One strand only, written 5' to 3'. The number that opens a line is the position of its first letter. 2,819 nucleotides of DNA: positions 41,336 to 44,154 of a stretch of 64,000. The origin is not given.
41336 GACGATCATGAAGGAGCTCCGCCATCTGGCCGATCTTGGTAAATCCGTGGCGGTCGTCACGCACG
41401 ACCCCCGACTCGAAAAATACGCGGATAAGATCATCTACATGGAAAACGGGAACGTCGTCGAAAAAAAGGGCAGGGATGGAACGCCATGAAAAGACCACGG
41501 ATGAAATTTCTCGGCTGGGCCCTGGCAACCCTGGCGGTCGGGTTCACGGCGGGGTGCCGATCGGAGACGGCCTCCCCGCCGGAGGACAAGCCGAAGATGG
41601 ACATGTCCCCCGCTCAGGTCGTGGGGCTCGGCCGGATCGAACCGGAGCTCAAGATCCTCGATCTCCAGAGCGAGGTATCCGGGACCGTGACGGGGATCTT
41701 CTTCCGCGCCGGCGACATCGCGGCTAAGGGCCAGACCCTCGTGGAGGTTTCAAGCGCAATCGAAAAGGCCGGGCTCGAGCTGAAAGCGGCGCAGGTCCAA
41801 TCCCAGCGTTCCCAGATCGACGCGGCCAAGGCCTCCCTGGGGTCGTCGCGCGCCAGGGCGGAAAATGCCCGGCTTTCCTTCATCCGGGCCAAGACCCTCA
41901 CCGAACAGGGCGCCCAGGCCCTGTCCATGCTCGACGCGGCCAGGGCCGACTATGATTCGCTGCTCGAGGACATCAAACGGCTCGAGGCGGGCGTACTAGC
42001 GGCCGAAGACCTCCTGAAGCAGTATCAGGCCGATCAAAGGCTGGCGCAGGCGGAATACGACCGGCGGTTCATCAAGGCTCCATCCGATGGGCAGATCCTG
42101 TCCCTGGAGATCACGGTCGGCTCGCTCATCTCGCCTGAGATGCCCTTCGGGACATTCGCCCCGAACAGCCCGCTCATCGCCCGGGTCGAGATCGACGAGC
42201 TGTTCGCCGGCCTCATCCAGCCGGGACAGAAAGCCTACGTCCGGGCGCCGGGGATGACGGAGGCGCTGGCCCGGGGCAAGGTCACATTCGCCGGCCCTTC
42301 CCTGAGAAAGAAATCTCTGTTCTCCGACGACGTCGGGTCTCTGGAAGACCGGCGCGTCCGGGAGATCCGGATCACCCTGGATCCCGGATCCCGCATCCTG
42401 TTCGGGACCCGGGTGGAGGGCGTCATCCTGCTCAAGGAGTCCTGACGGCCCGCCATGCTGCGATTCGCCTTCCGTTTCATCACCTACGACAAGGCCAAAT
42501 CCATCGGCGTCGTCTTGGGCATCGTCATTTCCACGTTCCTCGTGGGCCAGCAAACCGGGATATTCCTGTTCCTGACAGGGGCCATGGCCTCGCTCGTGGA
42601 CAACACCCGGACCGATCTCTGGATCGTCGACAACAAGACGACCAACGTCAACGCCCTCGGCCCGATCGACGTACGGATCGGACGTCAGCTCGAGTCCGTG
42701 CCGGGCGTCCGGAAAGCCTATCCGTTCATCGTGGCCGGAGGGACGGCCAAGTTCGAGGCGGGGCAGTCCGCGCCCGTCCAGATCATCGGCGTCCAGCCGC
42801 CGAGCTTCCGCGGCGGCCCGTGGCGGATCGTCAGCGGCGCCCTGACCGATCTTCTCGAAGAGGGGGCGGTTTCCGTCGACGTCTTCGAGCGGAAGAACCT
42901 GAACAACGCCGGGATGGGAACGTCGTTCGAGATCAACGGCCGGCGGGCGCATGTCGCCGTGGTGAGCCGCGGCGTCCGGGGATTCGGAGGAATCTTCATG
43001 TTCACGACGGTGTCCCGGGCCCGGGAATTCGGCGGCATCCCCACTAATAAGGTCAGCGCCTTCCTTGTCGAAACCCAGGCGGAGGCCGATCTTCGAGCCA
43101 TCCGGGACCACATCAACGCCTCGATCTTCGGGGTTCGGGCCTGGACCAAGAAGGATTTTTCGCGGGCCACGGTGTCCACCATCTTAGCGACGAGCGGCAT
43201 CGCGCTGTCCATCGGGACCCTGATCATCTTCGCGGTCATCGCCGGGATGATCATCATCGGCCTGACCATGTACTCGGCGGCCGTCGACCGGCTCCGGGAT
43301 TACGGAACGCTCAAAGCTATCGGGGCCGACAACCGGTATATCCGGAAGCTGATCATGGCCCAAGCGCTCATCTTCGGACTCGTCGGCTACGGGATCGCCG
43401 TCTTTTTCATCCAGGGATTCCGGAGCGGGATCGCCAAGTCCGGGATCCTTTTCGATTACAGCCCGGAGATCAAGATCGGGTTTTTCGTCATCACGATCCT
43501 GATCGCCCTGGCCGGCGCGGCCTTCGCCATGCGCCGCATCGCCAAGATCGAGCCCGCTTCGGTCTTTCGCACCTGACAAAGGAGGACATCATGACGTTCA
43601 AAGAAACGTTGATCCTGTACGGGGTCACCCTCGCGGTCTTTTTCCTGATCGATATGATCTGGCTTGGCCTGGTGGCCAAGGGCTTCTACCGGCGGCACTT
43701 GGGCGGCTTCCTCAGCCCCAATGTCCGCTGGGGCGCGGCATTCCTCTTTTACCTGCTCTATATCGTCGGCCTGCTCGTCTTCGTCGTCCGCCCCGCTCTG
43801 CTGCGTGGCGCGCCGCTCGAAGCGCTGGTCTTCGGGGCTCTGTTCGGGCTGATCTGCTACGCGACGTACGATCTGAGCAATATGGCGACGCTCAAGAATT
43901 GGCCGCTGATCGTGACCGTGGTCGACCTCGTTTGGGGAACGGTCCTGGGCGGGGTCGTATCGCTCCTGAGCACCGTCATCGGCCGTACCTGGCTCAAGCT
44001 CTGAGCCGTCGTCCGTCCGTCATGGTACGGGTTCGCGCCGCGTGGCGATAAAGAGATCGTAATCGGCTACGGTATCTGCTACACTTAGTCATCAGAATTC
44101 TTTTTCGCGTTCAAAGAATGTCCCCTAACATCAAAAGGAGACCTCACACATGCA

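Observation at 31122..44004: Divergent, translationally coupled glycoconjugate assembly-and-export locus: 3 GTs, an MsbA-like ABC, a kinase, an OM barrel and a LolA-like carrier, facing a DevABC-type tripartite pump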

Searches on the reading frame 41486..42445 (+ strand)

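Call 4: search_protein_families(library=pfam, proteins=[window:41486-42445:+], max_evalue=0.01)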
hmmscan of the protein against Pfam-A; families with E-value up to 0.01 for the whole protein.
window:41486-42445:+ (319 aa): 3 families
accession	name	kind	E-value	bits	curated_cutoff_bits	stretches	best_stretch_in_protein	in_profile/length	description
PF16576.10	HlyD_D23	-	7.2e-12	45.5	30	1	54-277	16-192/214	Barrel-sandwich domain of CusB or HlyD membrane-fusion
PF13437.12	HlyD_3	-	3.3e-10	41.1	22.2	1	196-275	2-82/106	HlyD family secretion protein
PF13533.13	Biotin_lipoyl_2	-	0.0085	16.4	29.8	0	60-87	3-30/32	Biotin-lipoyl like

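Call 6: search_protein_families(library=ncbifam, proteins=[window:41486-42445:+], max_evalue=0.01)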
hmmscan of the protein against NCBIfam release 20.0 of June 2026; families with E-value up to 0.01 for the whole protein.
window:41486-42445:+ (319 aa): 13 families
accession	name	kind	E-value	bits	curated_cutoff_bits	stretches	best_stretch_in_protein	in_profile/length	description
TIGR02971.1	heterocyst_DevB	subfamily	1.6e-22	80.4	129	2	137-302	150-311/327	ABC exporter membrane fusion protein, DevB family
TIGR01730.1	RND_mfp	subfamily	2.3e-18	66.3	94.9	1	57-275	26-216/322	efflux RND transporter periplasmic adaptor subunit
NF002939.0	PRK03598.1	equivalog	1.9e-12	47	393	1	60-272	47-283/332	secretion protein HlyD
TIGR00998.1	8a0101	subfamily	5.1e-12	45.4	390.8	1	59-254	44-265/334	EmrA/EmrK family multidrug efflux transporter periplasmic adaptor subunit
TIGR00999.1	8a0102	subfamily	8e-12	44.8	319.3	1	76-277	1-175/271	CzcB/NccB family metal efflux transporter periplasmic adaptor subunit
TIGR01843.1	type_I_hlyD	subfamily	9.9e-11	41.2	208.65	2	45-190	31-179/422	HlyD family type I secretion periplasmic adaptor subunit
NF007785.0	PRK10476.1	equivalog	6.8e-10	38.3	376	1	174-267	189-282/347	multidrug transporter subunit MdtN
TIGR03794.1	NHLM_micro_HlyD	equivalog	6.9e-08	31.8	156.2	1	42-161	43-163/421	NHLP bacteriocin system secretion protein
NF007850.1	PRK10559.1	equivalog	7.7e-05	21.9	400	1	161-216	115-170/303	p-hydroxybenzoic acid efflux pump subunit AaeA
NF008606.0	PRK11578.1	equivalog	0.00011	21.5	342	1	45-252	50-245/371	macrolide transporter subunit MacA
NF045904.1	RND-peri-MexE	equivalog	0.00086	18.3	714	0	49-158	56-164/390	multidrug efflux RND transporter periplasmic adaptor subunit MexE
TIGR01000.1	bacteriocin_acc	subfamily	0.0009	18.2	258.85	0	47-120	50-126/457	bacteriocin secretion accessory protein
NF011715.0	PRK15136.1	equivalog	0.0027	16.4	563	1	60-241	64-263/390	multidrug efflux MFS transporter periplasmic adaptor subunit EmrA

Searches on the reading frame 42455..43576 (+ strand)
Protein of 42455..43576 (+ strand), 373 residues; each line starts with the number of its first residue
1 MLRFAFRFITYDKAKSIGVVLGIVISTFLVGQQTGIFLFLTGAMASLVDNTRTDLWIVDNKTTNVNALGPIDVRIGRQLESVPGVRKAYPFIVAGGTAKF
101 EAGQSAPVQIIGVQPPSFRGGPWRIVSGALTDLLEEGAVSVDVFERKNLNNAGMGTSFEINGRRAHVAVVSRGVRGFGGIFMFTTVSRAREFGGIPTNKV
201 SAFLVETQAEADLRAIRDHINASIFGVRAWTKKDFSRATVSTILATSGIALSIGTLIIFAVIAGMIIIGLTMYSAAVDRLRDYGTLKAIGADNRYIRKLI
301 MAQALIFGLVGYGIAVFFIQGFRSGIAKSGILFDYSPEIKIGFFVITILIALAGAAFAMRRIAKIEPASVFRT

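Call 4: search_protein_families(library=pfam, proteins=[window:42455-43576:+], max_evalue=0.01)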
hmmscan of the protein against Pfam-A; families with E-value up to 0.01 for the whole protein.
window:42455-43576:+ (373 aa): 1 family
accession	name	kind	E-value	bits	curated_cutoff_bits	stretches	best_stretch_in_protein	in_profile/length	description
PF02687.27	FtsX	-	4.6e-12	46.5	25.5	1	256-367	3-120/120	FtsX-like permease C-terminal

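Call 6: search_protein_families(library=ncbifam, proteins=[window:42455-43576:+], max_evalue=0.01)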
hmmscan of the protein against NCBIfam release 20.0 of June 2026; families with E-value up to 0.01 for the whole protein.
window:42455-43576:+ (373 aa): 4 families
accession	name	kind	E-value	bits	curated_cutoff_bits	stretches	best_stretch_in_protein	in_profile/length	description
TIGR01185.1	devC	equivalog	5.6e-11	42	290.35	1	9-371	8-380/380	ABC transporter permease DevC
NF038347.1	FtsX_Gpos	exception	2.1e-06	27.3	225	1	202-321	123-239/296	permease-like cell division protein FtsX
TIGR03434.1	ADOP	subfamily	0.0032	15.6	622.3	1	215-372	643-801/803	ADOP family duplicated permease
TIGR02212.1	lolCE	equivalog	0.0042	16.1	362.45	1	175-313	194-329/411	lipoprotein-releasing ABC transporter permease subunit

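Call 77: find_homologous_proteins(query=window:42455-43576:+)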
Query window:42455-43576:+ (373 aa): 1084 proteins with E <= 0.001 among 8000 candidates; the best 120 are listed.
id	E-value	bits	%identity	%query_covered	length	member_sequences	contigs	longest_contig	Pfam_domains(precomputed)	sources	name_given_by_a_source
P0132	1.7e-222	756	95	100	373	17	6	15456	PF02687.28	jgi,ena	jgi:putative ABC transport system permease protein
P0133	1.0e-213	727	90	100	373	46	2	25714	PF02687.28,PF12704.15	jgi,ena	-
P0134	3.2e-206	702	87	100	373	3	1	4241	PF02687.28,PF12704.15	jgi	-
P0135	7.0e-201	685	85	100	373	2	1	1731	PF02687.28,PF12704.15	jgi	-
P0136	1.4e-192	658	83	100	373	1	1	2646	PF02687.28,PF12704.15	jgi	jgi:putative ABC transport system permease protein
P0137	2.6e-192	657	82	100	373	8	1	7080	PF02687.28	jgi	-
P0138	1.7e-189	647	80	100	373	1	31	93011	PF02687.28,PF12704.15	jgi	jgi:putative ABC transport system permease protein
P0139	4.5e-188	643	81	100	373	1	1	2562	PF02687.28,PF12704.15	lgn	-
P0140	1.0e-186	638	77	100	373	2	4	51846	PF02687.28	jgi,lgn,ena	-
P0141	4.8e-181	620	78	100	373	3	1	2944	PF02687.28,PF12704.15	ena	-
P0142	2.9e-178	611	73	100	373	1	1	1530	PF02687.28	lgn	-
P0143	4.5e-178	610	74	100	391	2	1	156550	PF02687.28,PF12704.15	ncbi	ncbi:MAG: ABC transporter permease [Candidatus Aminicenantaceae bacterium]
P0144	1.0e-177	609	76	100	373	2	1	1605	PF02687.28,PF12704.15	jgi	-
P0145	1.4e-176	605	73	100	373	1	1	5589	PF02687.28,PF12704.15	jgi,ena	-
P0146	2.2e-176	604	72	100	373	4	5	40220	PF02687.28,PF12704.15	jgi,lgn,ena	jgi:putative ABC transport system permease protein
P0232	1.8e-135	470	59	100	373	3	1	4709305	PF02687.28,PF12704.15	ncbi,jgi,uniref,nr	ncbi:ABC transporter permease [Hymenobacter siberiensis]|jgi:putative ABC transport system permease 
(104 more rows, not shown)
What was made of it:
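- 40743..43576 (+): Neighbour, not part of the cassette: DevA/MacB-type ATPase (40743-41489), HlyD-type adaptor (41486-42445) and FtsX/MacB permease (42455-43576). The permease has more than 1000 homologues (call 77).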

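Call 78: find_encoding_contigs(protein=P0138, flank=10000, max_places=2)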
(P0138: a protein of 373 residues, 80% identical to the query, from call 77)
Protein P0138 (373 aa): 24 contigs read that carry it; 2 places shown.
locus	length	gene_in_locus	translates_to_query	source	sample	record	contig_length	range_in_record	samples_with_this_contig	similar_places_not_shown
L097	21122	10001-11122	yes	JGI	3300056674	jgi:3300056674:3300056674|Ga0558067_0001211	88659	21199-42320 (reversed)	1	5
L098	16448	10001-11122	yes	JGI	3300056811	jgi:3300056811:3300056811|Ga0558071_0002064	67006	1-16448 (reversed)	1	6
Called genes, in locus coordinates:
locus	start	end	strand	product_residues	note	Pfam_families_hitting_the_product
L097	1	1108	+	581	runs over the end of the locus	PF04389:Peptidase_M28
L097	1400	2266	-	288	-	-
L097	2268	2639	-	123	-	-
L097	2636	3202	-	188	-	PF04542:Sigma70_r2, PF04545:Sigma70_r4 (faint), PF08281:Sigma70_r4_2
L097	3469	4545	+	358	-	PF02423:OCD_Mu_crystall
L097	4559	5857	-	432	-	PF01946:Thi4 (weak), PF07992:Pyr_redox_2, PF12831:FAD_oxidored (weak)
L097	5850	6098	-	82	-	PF13510:Fer2_4, PF10418:DHODB_Fe-S_bind (faint)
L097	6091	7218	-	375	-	PF00070:Pyr_redox (faint), PF00890:FAD_binding_2, PF01266:DAO, PF01946:Thi4 (weak), PF07992:Pyr_redox_2 (faint), PF12831:FAD_oxidored, PF13450:NAD_binding_8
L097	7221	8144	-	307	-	PF05544:Pro_racemase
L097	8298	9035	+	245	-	PF00005:ABC_tran, PF02463:SMC_N (weak), PF13304:AAA_21 (faint)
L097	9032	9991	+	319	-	PF25919:BSH_CusB (faint), PF25973:BSH_CzcB (weak)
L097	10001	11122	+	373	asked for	PF12704:MacB_PCD (weak), PF02687:FtsX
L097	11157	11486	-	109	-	PF11731:Cdd1, PF14520:HHH_5 (weak)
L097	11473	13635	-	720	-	-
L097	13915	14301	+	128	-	-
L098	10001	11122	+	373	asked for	PF12704:MacB_PCD (weak), PF02687:FtsX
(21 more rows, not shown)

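Call 79: find_encoding_contigs(protein=P0143, flank=10000, max_places=1)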
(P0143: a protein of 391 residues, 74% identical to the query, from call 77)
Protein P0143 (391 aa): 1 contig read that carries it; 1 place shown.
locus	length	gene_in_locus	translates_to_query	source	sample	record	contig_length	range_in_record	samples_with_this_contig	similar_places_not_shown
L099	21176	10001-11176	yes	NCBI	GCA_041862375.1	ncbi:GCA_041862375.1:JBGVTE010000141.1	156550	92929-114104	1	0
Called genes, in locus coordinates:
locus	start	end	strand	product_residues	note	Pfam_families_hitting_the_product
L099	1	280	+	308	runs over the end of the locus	PF00005:ABC_tran, PF02463:SMC_N (faint), PF13304:AAA_21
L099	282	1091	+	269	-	PF12679:ABC2_membrane_2, PF12730:ABC2_membrane_4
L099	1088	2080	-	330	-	-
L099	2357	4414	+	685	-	PF16254:DUF4910, PF04389:Peptidase_M28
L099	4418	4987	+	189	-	PF00881:Nitroreductase, PF14512:TM1586_NiRdase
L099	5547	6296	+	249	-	-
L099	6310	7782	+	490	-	PF01370:Epimerase (weak), PF05368:NmrA (weak), PF13460:NAD_binding_10, PF11066:DUF2867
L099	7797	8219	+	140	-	PF09945:DUF2177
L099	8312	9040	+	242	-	PF00005:ABC_tran, PF02463:SMC_N (weak), PF13304:AAA_21 (faint)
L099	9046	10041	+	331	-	-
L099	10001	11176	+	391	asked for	PF12704:MacB_PCD, PF02687:FtsX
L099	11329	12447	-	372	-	PF00155:Aminotran_1_2, PF00266:Aminotran_5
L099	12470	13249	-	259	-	-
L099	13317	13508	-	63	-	-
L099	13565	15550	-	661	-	PF01663:Phosphodiest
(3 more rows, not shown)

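Call 80: find_encoding_contigs(protein=P0232, flank=8000, max_places=1)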
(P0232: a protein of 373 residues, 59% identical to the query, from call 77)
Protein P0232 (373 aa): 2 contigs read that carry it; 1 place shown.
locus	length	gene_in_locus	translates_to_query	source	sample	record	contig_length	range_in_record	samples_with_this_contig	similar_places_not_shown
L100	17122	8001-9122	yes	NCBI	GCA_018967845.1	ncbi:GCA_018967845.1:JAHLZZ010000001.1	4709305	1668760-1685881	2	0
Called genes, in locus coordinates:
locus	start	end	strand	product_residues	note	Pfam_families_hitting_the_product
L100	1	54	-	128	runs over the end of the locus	-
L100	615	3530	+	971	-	PF16078:2-oxogl_dehyd_N, PF00676:E1_dh, PF02779:Transket_pyr, PF16870:OxoGdeHyase_C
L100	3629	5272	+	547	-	PF00364:Biotin_lipoyl, PF01597:GCV_H (faint), PF02749:QRPTase_N (faint), PF25997:BSH_YhbJ (faint), PF26018:BSH_RND_rel (faint), PF00364:Biotin_lipoyl, PF02817:E3_binding, PF00198:2-oxoacid_dh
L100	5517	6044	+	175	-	PF13548:DUF4126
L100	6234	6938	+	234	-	PF13191:AAA_16 (weak), PF00005:ABC_tran, PF02463:SMC_N (faint), PF13555:AAA_29 (faint)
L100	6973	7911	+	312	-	PF25917:BSH_RND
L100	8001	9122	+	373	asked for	PF12704:MacB_PCD (weak), PF02687:FtsX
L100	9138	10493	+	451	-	PF02321:OEP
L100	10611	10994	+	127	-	-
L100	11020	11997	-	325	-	PF00892:EamA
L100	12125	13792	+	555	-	PF17900:Peptidase_M1_N (weak), PF01433:Peptidase_M1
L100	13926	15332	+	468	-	PF00890:FAD_binding_2 (weak), PF01134:GIDA, PF07992:Pyr_redox_2, PF12831:FAD_oxidored, PF13450:NAD_binding_8 (weak), PF13738:Pyr_redox_3, PF00070:Pyr_redox, PF02852:Pyr_redox_dim, +4 more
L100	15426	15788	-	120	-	PF05656:DUF805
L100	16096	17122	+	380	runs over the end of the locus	PF21751:DACNV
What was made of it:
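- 40743..43576 (+): The trio sits in unrelated contexts, once with a TolC-like OEP gene (calls 78-80).
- Closest known: DevBCA/MacAB-TolC tripartite pumps. Same: A Hymenobacter orthologue is followed by a TolC-like OEP gene (call 80).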

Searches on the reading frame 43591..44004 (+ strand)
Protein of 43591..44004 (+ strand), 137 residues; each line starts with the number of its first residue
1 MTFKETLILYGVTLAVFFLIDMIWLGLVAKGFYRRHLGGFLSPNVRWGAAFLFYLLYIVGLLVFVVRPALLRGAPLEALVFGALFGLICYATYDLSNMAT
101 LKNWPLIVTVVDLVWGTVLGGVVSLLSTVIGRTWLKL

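Call 4: search_protein_families(library=pfam, proteins=[window:43591-44004:+], max_evalue=0.01)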
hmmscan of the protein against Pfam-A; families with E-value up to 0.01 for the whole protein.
window:43591-44004:+ (137 aa): 1 family
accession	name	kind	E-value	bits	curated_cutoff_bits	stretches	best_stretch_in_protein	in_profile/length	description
PF09945.14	DUF2177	-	2.2e-45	154.2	26.9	1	7-128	2-123/124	Predicted membrane protein (DUF2177)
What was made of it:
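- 43591..44004 (+): Neighbour: DUF2177 membrane protein. Pfam E=2e-45 (call 4).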

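Call 6: search_protein_families(library=ncbifam, proteins=[window:43591-44004:+], max_evalue=0.01)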
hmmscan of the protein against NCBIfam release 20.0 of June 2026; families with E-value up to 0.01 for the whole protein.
window:43591-44004:+ (137 aa): 0 families
